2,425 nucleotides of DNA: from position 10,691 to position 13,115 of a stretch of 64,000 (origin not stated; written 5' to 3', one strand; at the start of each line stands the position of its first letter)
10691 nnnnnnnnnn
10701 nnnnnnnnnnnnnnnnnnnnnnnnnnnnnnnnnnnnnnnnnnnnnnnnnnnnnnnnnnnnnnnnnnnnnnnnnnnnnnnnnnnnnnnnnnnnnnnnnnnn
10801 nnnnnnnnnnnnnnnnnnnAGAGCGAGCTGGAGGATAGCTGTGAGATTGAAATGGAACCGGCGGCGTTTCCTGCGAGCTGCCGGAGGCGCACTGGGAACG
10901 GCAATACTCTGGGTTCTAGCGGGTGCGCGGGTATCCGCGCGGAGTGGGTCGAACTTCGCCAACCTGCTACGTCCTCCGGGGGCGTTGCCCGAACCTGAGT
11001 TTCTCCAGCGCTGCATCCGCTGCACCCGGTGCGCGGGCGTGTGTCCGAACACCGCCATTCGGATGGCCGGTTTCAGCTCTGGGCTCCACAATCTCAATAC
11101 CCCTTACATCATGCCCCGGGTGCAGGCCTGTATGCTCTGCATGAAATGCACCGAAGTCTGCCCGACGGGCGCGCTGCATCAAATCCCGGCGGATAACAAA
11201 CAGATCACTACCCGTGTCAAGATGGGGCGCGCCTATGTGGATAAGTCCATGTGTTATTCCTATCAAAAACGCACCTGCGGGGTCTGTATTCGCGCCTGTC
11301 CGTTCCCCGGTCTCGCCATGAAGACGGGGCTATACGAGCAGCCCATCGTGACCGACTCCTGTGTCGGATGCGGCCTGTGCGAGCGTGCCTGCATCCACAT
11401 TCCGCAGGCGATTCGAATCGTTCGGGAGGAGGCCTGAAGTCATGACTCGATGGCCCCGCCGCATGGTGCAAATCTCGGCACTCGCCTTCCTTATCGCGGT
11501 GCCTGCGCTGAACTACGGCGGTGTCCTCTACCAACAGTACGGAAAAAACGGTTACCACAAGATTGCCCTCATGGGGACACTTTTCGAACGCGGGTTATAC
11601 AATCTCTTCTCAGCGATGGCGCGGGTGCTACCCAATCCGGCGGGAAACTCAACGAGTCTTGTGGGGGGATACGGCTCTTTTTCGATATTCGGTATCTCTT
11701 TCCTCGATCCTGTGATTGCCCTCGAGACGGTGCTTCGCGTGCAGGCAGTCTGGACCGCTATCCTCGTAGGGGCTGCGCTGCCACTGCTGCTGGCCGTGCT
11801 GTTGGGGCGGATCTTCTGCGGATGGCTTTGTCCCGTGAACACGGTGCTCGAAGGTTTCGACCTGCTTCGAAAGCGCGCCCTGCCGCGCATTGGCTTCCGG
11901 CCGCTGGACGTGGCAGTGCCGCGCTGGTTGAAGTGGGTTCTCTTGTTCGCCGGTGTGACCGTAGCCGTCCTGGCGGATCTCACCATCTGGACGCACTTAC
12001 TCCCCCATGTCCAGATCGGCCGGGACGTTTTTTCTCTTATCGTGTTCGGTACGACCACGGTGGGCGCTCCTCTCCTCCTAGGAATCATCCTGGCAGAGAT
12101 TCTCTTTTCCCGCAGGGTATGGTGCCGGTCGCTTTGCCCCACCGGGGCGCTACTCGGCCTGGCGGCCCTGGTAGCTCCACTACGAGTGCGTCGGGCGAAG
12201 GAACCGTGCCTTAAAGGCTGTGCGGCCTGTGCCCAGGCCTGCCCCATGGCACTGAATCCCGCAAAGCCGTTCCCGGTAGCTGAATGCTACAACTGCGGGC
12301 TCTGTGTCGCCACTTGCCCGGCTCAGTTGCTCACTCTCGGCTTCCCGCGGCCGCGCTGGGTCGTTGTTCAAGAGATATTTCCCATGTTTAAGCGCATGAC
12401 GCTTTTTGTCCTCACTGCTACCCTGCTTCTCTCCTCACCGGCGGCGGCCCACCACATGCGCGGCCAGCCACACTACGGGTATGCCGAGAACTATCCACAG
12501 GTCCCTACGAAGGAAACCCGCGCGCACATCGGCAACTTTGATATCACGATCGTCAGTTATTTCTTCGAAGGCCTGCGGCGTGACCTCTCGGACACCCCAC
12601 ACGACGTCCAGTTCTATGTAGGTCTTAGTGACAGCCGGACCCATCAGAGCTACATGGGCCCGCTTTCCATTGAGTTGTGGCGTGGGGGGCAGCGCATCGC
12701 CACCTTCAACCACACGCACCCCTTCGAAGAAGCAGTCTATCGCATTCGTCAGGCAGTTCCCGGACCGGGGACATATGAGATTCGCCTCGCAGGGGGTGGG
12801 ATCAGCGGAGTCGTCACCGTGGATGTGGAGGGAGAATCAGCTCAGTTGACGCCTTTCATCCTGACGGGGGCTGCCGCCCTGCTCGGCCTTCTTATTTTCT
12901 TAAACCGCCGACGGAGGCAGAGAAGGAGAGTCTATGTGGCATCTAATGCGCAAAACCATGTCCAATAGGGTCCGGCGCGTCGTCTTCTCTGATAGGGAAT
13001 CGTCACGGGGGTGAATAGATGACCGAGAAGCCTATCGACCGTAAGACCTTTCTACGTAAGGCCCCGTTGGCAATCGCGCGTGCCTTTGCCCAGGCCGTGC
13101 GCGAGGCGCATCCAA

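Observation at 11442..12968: NapH/CcoG-like membrane ferredoxin carrying a His-rich periplasmic domain and extra C-terminal TM anchor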

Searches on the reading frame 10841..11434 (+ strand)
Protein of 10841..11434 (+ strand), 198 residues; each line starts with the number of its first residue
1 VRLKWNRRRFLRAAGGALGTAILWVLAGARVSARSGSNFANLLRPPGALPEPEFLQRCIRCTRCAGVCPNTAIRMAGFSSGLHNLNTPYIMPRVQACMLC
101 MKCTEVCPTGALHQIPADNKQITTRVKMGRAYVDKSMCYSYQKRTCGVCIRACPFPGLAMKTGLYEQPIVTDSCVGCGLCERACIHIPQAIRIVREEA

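Call 3: search_protein_families(library=pfam, proteins=[window:10841-11434:+], max_evalue=0.1)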
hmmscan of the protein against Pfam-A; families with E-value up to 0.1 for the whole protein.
window:10841-11434:+ (198 aa): 15 families
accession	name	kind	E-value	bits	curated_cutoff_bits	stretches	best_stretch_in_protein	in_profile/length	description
PF12838.12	Fer4_7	-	6.5e-15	55.8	27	3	57-111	1-52/52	4Fe-4S dicluster domain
PF00037.32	Fer4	-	6.3e-14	51.6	21.1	3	96-112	7-23/24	4Fe-4S binding domain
PF13187.11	Fer4_9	-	9.9e-13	48.3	27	2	57-111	1-51/52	4Fe-4S dicluster domain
PF13484.11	Fer4_16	-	1.5e-11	45.4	30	2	97-155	2-65/66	4Fe-4S double cluster binding domain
PF12837.12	Fer4_6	-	2.6e-11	43.3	25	3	171-190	6-23/24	4Fe-4S binding domain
PF12797.12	Fer4_2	-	2.9e-11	43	24.5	3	169-184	5-20/22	4Fe-4S binding domain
PF13237.11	Fer4_10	-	1.7e-10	41.1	25.5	3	144-184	10-52/53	4Fe-4S dicluster domain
PF14697.11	Fer4_21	-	2e-10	41.1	35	3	56-111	6-56/59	4Fe-4S dicluster domain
PF13534.11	Fer4_17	-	1.1e-07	32.7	22.2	2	52-70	40-58/61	4Fe-4S dicluster domain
PF12800.12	Fer4_4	-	2e-07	31.2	24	1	96-110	3-17/17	4Fe-4S binding domain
PF13183.11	Fer4_8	-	1e-06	29.6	27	1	55-110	2-67/68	4Fe-4S dicluster domain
PF12798.12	Fer4_3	-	1.8e-06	28.8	27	1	97-111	1-15/15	4Fe-4S binding domain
PF25160.1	LdpA_Fe-S-bd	-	3.9e-05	23.8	27.6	1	55-76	25-46/49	LdpA Fe-S cluster-binding domain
PF13746.11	Fer4_18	-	0.0031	18.1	27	0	144-191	62-102/114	4Fe-4S dicluster domain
PF17179.9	Fer4_22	-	0.019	16.2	27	0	97-185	2-92/95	4Fe-4S dicluster domain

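Call 4: search_protein_families(library=ncbifam, proteins=[window:10841-11434:+], max_evalue=0.1)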
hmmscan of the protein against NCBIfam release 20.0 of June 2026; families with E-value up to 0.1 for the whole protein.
window:10841-11434:+ (198 aa): 79 families (the best 25 are shown)
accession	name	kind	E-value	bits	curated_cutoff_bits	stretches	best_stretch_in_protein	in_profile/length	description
NF007012.0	PRK09476.1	equivalog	3.2e-34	118.3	269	1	4-196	8-208/254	ferredoxin-type protein NapG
TIGR00397.1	mauM_napG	subfamily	1e-32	113.4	178.85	1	6-195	3-198/213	MauM/NapG family ferredoxin-type protein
TIGR00402.1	napF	equivalog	5.4e-16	58.9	102.2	1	38-185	17-144/149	ferredoxin-type protein NapF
TIGR01971.1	NuoI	subfamily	1.7e-11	43.7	113.05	2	56-114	42-100/121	NADH-quinone oxidoreductase, chain I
NF058577.1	FdxA_fam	equivalog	2e-10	40.7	65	3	145-184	11-48/52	4Fe-4S ferredoxin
NF042909.1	FMH_DH_FwdF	exception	4.7e-10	39.1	375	1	57-156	100-193/336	tungsten-dependent formylmethanofuran dehydrogenase subunit FwdF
NF005504.0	PRK07118.1-3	equivalog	6.7e-10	38.8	437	2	56-122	219-275/293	Fe-S cluster domain-containing protein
NF004545.0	PRK05888.3-1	equivalog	1.5e-08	34.4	229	1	56-113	66-124/154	NADH-quinone oxidoreductase subunit NuoI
TIGR02179.1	PorD_KorD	subfamily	2.6e-08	33.9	60.05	2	95-161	25-75/78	2-oxoacid:acceptor oxidoreductase, delta subunit, pyruvate/2-ketoisovalerate family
NF009053.0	PRK12387.1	subfamily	3.6e-08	33.4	204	1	55-113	37-91/180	formate hydrogenlyase complex iron-sulfur subunit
TIGR02700.1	flavo_MJ0208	hypoth_equivalog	4.6e-08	32.6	251.35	2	132-185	144-190/234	dihydromethanopterin reductase (acceptor)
NF040612.1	F420_dehyd_FpoI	exception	3.2e-07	30.3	180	1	57-113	43-100/135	F420H2 dehydrogenase subunit FpoI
NF043069.1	T4HPD_activ_SAM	equivalog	3.4e-07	29.9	425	2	56-118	51-103/299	trans-4-hydroxy-L-proline dehydratase activase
NF038196.1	ferrodoxin_EFR1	subfamily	4.3e-07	30.2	75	1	56-113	184-230/242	EFR1 family ferrodoxin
TIGR04395.1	cutC_activ_rSAM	equivalog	5.7e-07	29.1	360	2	56-125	54-115/309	choline TMA-lyase-activating enzyme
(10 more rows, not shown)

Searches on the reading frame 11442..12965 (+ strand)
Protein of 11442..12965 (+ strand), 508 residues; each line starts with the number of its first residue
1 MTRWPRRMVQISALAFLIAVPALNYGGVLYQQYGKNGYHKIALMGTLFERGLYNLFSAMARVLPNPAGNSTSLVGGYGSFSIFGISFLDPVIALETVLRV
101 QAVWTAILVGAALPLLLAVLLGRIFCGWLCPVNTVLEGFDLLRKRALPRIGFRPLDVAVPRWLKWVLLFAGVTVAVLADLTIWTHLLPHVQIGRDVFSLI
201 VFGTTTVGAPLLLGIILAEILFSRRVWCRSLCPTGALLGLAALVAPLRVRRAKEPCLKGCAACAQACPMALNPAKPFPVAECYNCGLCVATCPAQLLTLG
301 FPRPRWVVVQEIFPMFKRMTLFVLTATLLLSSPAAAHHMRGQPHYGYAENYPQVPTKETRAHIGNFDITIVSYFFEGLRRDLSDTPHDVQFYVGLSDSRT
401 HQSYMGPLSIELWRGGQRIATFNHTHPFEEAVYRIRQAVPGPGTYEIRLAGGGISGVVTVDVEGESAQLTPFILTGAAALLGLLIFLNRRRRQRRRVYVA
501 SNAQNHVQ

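Call 3: search_protein_families(library=pfam, proteins=[window:11442-12965:+], max_evalue=0.1)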
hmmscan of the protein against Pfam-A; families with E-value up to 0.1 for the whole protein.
window:11442-12965:+ (508 aa): 9 families
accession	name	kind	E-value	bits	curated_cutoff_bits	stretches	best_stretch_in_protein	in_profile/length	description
PF12801.12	Fer4_5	-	7.3e-15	55.1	22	2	105-147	3-45/48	4Fe-4S binding domain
PF13187.11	Fer4_9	-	1e-05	25.9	27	1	282-299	2-19/52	4Fe-4S dicluster domain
PF12838.12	Fer4_7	-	6.1e-05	23.8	27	1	282-300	2-20/52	4Fe-4S dicluster domain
PF13746.11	Fer4_18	-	0.0011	19.6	27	1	251-303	56-106/114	4Fe-4S dicluster domain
PF00037.32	Fer4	-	0.0037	17.5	21.1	0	281-294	7-20/24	4Fe-4S binding domain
PF25160.1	LdpA_Fe-S-bd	-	0.0049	17.1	27.6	1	281-297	27-43/49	LdpA Fe-S cluster-binding domain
PF13237.11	Fer4_10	-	0.012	16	25.5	1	249-293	2-53/53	4Fe-4S dicluster domain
PF12837.12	Fer4_6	-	0.018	15.4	25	0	282-296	9-23/24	4Fe-4S binding domain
PF13484.11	Fer4_16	-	0.063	14.5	30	1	281-299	1-19/66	4Fe-4S double cluster binding domain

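Call 4: search_protein_families(library=ncbifam, proteins=[window:11442-12965:+], max_evalue=0.1)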
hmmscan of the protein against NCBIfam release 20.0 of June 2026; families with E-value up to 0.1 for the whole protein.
window:11442-12965:+ (508 aa): 15 families
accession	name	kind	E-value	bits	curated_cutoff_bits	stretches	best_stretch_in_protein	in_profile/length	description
NF007013.0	PRK09477.1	equivalog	7.3e-32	110.6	234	1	6-299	28-276/286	quinol dehydrogenase ferredoxin subunit NapH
TIGR02163.1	napH_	subfamily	8e-31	107.5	213.05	1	71-298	25-252/255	NapH/MauN family ferredoxin-type protein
NF046105.1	TransRegNosR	equivalog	2e-06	26.4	1000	1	119-290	493-663/680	transcriptional regulator NosR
NF045874.1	Vhu_polyferre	exception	0.00015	20.6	600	1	227-299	37-106/381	F420-non-reducing hydrogenase associated-polyferredoxin VhuB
TIGR03287.1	methan_mark_16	hypoth_equivalog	0.0016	17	363.95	1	247-296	295-346/391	methanogenesis marker 16 metalloprotein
NF043039.1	HgcAB_like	equivalog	0.0032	17.1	285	1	111-297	162-349/350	HgcAB-like fusion protein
TIGR02745.1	ccoG_rdxA_fixG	equivalog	0.0059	15.6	316.7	1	104-134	54-85/435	cytochrome c oxidase accessory protein CcoG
NF005503.0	PRK07118.1-2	equivalog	0.0072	15.6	252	1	256-308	140-195/292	RnfABCDGE type electron transport complex subunit B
NF007382.0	PRK09898.1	equivalog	0.0094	15.5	213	1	228-297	131-198/208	ferredoxin-like protein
NF040770.1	hetero_SS_HdrA2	exception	0.029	12.4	1100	1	252-299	575-625/777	CoB-CoM heterodisulfide reductase HdrA2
NF003475.0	PRK05113.1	equivalog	0.031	14.1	203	1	253-298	111-161/190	electron transport complex subunit RsxB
NF041836.1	rnfB_Methano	equivalog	0.049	13.1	445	1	259-299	145-190/265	Rnf electron transport complex subunit RnfB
TIGR02700.1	flavo_MJ0208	hypoth_equivalog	0.05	12.8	251.35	0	253-300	147-197/234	dihydromethanopterin reductase (acceptor)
NF042909.1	FMH_DH_FwdF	exception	0.064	12.4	375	0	281-299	16-34/336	tungsten-dependent formylmethanofuran dehydrogenase subunit FwdF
NF005505.0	PRK07118.1-4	equivalog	0.083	12.4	378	0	256-299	139-190/265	Fe-S cluster domain-containing protein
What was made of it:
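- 11442..12356 (+): NapH/MauN-like core, aa 1-305. TM1 is aa 11-29, TM2 aa 103-121, TM3 aa 166-184 and TM4 aa 199-217, followed by a cytoplasmic ferredoxin domain. NCBIfam NapH E=7e-32, which is below its cut-off (calls 3, 4).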

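Call 46: predict_structure(alignment_id=A3)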
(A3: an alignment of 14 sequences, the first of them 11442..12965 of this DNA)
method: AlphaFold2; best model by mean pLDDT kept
length: 508 residues; sequences in the alignment: 14
mean_pLDDT: 70.0   pTM: 0.62
mean pLDDT of the five models: 70.0, 67.5, 66.3, 64.9, 63.5
residues with pLDDT >= 90: 21; 70-90: 280; 50-70: 147; < 50: 60
segments of 3 or more residues with pLDDT < 50: 67-78, 81-84, 330-354, 377-379, 466-468, 500-508
pLDDT, mean of each block of 10 residues (from residue 1): 74 79 70 67 72 81 55 45 59 78 62 78 73 84 85 79 85 75 76 72 65 85 83 85 75 68 71 64 62 74 58 55 54 33 38 60 87 60 61 83 84 91 76 77 88 87 58 64 74 54 42
secondary structure, 60 per line:
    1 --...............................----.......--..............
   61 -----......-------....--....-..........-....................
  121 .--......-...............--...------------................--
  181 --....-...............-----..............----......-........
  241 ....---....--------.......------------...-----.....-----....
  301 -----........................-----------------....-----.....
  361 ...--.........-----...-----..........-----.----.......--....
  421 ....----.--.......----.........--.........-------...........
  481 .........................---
elements in order: H3-33 H38-44 H47-60 H66-71 E79-82 E85-88 H90-99 H101-121 H124-129 H131-145 H163-178 H183-186 H188-202 H208-221 H226-231 H233-244 E248-251 H260-266 H287-291 E297-300 H306-329 H347-350 E356-363 E366-374 E388-397 E408-414 E417-424 E432-438 E443-451 E454-462 H470-505
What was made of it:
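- On NapH/MauN family (NF007013, TIGR02163): AlphaFold2 predicts helices at these positions (call 46).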

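Call 78: fold_search(model_id=the predicted structure, library=pdb)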
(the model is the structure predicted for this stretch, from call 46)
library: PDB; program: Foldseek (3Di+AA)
matches with E <= 10: 1370; with E <= 0.001: 0
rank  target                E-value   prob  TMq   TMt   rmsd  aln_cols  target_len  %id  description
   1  9ll2_A                5.0e-03  1.00  0.16  0.63   4.8       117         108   10  Crystal structure of the Helicobacter pylori copper resistance determinant CrdA in the apo form (released 2025-11-19)
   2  6z9c                  1.1e-02  1.00  0.16  0.29   4.5       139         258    9  Structure of human POLDIP2, a multifaceted adaptor protein in metabolism and genome stability (released 2020-06-17)
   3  9ll4_A                1.6e-02  1.00  0.15  0.64   4.9       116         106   11  Crystal structure of the Helicobacter pylori copper resistance determinant CrdA in complex with silver ions in space g (released 2025-11-19)
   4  3mtx_B                1.8e-02  0.87  0.12  0.30  13.4       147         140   12  Crystal structure of chicken MD-1 (released 2010-06-09)
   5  8qb1_A                1.9e-02  1.00  0.13  0.62   3.0        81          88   17  C-terminal domain of mirolase from Tannerella forsythia (released 2024-02-28)
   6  5t98_A                2.4e-02  0.84  0.10  0.07  11.9       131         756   12  Crystal structure of BuGH2Awt (released 2017-09-13)
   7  3uc2_B                2.9e-02  1.00  0.14  0.48   6.3       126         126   10  Crystal structure of a DUF4426 family protein (PA0388) from Pseudomonas aeruginosa PAO1 at 2.09 A resolution (released 2011-11-23)
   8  2ed7_MODEL_1_A        3.1e-02  1.00  0.12  0.42   5.2        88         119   14  Solution structure of the first fibronectin type III domain of human Netrin receptor DCC (released 2008-02-26)
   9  3idu_A                3.4e-02  0.97  0.11  0.33   5.5        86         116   12  Crystal Structure of the CARDB domain of the PF1109 protein in complex with di-metal ions from Pyrococcus furiosus, No (released 2009-08-04)
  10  4ruw                  3.7e-02  0.99  0.14  0.18   5.0       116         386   13  The crystal structure of endonuclease/exonuclease/phosphatase from Beutenbergia cavernae DSM 12333 (released 2014-12-24)
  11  3m7o_A                3.9e-02  0.77  0.10  0.29  13.9       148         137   15  Crystal structure of mouse MD-1 in complex with phosphatidylcholine (released 2010-06-09)
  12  8dhl_B                4.1e-02  0.82  0.10  0.06  11.4       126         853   11  Tannerella forsythia beta-glucuronidase (L2) (released 2023-05-17)
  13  5fr1_B                4.1e-02  0.75  0.12  0.28  11.8       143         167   12  Double acetylated RhoGDI-alpha in complex with RhoA-GDP (released 2016-01-13)
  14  3uc2_A                4.6e-02  1.00  0.15  0.51   6.5       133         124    9  Crystal structure of a DUF4426 family protein (PA0388) from Pseudomonas aeruginosa PAO1 at 2.09 A resolution (released 2011-11-23)
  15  3jwd_D                4.6e-02  0.97  0.12  0.27   6.5       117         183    8  Structure of HIV-1 gp120 with gp41-Interactive Region: Layered Architecture and Basis of Conformational Mobility (released 2009-12-29)
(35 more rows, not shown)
